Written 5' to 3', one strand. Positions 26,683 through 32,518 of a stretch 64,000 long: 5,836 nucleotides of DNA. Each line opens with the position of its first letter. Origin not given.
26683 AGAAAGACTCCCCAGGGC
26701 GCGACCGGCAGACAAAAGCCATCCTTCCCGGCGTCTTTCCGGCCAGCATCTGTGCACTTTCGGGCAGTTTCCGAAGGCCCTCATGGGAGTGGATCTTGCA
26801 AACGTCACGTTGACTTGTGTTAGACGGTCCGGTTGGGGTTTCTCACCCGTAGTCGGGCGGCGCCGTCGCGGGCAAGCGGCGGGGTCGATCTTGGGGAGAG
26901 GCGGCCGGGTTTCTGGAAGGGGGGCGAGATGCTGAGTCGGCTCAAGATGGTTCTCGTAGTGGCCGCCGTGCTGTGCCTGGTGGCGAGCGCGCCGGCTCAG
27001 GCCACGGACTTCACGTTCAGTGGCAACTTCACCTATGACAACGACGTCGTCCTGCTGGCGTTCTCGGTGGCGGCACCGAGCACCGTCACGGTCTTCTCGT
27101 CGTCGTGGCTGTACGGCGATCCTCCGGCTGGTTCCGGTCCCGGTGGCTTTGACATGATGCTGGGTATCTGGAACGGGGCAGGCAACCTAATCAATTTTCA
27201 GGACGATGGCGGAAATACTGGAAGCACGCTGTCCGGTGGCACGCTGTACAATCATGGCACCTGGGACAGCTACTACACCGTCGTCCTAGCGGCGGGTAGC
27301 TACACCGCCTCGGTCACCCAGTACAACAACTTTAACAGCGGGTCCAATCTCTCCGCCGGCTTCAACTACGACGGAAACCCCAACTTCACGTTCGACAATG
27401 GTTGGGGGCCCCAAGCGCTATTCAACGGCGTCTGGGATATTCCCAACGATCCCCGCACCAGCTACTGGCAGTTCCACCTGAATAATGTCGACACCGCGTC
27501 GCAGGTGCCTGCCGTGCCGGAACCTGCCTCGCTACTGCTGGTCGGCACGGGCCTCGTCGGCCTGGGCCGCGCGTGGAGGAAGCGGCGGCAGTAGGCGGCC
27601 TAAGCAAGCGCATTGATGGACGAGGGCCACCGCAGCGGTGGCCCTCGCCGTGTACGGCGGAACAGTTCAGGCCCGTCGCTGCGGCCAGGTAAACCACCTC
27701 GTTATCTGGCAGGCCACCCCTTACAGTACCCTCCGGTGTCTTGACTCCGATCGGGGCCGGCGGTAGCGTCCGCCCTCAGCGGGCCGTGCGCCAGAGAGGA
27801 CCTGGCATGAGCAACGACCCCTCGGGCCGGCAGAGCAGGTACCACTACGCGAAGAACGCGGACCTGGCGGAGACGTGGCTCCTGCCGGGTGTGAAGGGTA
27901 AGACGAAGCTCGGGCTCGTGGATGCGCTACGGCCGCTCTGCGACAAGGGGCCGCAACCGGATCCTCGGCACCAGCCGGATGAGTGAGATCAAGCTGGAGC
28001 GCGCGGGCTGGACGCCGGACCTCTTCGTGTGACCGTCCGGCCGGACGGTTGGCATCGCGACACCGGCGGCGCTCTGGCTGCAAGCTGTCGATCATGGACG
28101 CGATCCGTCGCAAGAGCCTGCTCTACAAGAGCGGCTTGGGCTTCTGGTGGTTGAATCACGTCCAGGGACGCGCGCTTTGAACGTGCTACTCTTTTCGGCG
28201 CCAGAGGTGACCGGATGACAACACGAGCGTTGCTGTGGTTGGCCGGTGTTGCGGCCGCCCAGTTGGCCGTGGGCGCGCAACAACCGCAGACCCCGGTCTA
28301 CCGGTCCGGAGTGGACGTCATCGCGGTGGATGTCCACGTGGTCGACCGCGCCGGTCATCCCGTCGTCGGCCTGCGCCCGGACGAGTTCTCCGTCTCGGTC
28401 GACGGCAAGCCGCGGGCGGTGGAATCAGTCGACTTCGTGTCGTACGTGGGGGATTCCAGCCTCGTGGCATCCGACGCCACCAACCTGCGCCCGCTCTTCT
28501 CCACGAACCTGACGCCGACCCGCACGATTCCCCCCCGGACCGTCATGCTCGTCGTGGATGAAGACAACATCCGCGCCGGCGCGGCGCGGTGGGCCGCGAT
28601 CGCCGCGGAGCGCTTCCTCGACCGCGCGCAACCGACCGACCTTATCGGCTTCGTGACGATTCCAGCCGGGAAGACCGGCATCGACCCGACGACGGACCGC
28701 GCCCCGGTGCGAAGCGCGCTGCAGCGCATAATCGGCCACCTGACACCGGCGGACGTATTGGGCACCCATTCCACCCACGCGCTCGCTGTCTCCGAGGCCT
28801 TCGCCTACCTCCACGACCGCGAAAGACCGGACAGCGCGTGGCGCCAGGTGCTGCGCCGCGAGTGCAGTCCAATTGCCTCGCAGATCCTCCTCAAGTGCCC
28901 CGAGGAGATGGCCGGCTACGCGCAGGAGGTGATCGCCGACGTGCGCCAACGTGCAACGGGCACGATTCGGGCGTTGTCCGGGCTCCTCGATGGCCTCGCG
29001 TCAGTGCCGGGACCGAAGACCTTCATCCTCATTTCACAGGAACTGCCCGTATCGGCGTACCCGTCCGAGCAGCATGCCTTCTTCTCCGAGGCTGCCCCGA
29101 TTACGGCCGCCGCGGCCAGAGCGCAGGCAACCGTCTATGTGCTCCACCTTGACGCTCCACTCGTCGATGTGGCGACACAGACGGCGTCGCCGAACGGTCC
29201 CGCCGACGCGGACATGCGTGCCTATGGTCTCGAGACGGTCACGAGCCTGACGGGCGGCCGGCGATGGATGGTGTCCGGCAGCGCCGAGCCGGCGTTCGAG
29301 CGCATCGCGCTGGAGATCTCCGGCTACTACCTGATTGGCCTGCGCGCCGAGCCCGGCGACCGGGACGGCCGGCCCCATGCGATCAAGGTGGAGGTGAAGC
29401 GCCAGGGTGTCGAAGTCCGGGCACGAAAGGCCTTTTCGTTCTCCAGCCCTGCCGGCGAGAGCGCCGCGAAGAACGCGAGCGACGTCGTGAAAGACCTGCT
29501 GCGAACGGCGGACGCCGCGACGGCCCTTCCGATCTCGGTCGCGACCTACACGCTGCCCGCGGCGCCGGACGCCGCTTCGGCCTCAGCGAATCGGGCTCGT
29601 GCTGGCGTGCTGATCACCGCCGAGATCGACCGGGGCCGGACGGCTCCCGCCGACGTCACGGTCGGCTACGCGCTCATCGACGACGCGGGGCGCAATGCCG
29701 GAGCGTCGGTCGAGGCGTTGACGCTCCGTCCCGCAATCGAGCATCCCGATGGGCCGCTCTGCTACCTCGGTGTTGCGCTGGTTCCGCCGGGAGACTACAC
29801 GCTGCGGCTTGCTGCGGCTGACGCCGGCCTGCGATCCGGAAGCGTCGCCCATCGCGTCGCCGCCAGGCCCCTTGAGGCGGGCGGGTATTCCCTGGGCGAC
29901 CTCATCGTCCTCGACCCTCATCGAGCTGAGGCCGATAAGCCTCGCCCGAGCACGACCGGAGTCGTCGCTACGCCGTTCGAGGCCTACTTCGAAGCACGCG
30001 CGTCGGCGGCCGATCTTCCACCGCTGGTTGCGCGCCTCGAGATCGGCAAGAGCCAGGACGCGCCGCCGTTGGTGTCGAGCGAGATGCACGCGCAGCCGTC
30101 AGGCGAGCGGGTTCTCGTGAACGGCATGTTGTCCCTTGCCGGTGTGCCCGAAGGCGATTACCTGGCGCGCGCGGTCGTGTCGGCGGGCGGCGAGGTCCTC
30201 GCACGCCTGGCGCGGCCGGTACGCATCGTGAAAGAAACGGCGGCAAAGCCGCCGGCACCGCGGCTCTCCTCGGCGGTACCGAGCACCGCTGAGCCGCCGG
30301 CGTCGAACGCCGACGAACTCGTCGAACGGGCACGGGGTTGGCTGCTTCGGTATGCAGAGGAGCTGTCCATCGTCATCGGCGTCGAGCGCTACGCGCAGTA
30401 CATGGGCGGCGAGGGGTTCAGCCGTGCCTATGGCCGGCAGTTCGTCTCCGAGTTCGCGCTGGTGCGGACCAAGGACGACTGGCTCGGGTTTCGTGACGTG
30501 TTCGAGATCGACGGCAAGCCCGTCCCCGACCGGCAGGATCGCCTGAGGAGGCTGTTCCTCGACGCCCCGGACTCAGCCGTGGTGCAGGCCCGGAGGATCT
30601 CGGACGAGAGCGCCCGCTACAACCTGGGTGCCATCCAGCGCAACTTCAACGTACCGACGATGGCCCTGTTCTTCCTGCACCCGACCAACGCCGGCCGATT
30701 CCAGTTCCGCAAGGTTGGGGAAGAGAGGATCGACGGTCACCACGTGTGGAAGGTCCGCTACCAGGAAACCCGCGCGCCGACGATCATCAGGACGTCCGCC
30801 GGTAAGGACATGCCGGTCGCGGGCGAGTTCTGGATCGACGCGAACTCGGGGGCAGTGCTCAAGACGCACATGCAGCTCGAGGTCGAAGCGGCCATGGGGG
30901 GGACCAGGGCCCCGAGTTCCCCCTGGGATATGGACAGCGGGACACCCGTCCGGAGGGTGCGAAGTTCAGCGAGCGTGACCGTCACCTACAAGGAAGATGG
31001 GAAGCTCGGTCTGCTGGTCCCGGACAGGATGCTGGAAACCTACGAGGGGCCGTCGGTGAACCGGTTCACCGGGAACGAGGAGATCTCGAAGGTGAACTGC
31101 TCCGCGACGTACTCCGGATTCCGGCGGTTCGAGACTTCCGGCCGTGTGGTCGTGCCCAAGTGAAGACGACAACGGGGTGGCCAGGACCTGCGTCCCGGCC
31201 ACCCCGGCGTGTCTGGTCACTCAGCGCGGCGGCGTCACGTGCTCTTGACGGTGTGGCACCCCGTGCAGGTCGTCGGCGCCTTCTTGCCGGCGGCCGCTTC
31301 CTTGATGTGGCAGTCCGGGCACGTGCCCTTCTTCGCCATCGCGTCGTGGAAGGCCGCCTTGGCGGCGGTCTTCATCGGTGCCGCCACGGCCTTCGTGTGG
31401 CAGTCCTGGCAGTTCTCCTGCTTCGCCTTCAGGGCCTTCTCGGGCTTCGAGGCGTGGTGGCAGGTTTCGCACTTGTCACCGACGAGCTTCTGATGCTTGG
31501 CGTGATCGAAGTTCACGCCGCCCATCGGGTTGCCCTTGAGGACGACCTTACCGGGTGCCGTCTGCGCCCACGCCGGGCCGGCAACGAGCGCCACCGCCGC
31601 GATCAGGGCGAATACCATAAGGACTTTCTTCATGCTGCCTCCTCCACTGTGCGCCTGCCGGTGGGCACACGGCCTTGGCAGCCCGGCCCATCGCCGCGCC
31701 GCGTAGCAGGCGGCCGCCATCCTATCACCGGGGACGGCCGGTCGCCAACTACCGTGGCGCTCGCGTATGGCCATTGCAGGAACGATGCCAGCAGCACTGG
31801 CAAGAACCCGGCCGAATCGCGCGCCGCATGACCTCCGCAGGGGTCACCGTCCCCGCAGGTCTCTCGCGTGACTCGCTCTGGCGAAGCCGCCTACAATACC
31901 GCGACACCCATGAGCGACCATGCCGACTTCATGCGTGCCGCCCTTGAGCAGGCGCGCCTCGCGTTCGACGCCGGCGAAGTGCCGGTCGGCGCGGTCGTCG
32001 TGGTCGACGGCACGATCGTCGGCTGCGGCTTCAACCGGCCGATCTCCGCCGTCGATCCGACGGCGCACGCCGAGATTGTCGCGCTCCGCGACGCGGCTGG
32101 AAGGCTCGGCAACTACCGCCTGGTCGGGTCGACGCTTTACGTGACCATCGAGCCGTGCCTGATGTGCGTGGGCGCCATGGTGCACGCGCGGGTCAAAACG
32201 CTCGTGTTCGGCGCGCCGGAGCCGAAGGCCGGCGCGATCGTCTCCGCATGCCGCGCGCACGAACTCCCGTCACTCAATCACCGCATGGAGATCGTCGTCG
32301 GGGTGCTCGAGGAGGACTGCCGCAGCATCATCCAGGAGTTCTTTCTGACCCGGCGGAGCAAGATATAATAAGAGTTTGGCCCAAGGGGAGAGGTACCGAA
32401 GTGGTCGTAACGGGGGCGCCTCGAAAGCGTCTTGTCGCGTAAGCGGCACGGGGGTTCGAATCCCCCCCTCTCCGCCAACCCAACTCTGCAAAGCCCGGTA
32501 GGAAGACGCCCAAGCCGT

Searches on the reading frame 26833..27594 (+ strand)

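Call 48: search_protein_families(library=pfam, proteins=[window:26833-27594:+], max_evalue=0.001)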
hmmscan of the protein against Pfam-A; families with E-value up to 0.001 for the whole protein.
window:26833-27594:+ (253 aa): 1 family
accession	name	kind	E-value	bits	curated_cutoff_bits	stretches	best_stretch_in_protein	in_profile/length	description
PF07589.16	PEP-CTERM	-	1.3e-06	28.7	20.7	1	227-252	1-24/24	PEP-CTERM motif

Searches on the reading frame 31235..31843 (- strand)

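Call 33: search_protein_families(library=pfam, proteins=[window:31235-31843:-], max_evalue=0.01)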
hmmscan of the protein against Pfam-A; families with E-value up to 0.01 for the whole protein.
window:31235-31843:- (202 aa): 4 families
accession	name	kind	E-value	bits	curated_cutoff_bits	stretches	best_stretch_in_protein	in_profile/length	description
PF02085.21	Cytochrom_CIII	-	4.5e-14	53.1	22.9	1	105-197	16-101/101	Class III cytochrome C family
PF14522.11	Cytochrome_C7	-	5.5e-10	39.4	24.8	1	137-198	8-67/67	Cytochrome c7 and related cytochrome c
PF14537.11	Cytochrom_c3_2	-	3.1e-06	28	25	1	122-198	6-79/79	Cytochrome c3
PF09699.15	Paired_CXXCH_1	-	2.9e-05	24.1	20.6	1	117-152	1-39/41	Doubled CXXCH motif (Paired_CXXCH_1)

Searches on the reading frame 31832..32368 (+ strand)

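Call 33: search_protein_families(library=pfam, proteins=[window:31832-32368:+], max_evalue=0.01)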
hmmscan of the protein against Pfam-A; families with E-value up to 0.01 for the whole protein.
window:31832-32368:+ (178 aa): 3 families
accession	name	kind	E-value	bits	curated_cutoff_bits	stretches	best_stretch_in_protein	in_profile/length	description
PF14437.12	MafB19-deam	-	9.7e-37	126.5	27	1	29-175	2-142/142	MafB19-like deaminase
PF00383.29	dCMP_cyt_deam_1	-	1.6e-27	95.8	25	1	27-127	1-101/102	Cytidine and deoxycytidylate deaminase zinc-binding region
PF14439.12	Bd3614-deam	-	0.00047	20.6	38.5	1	54-121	13-79/113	Bd3614-like deaminase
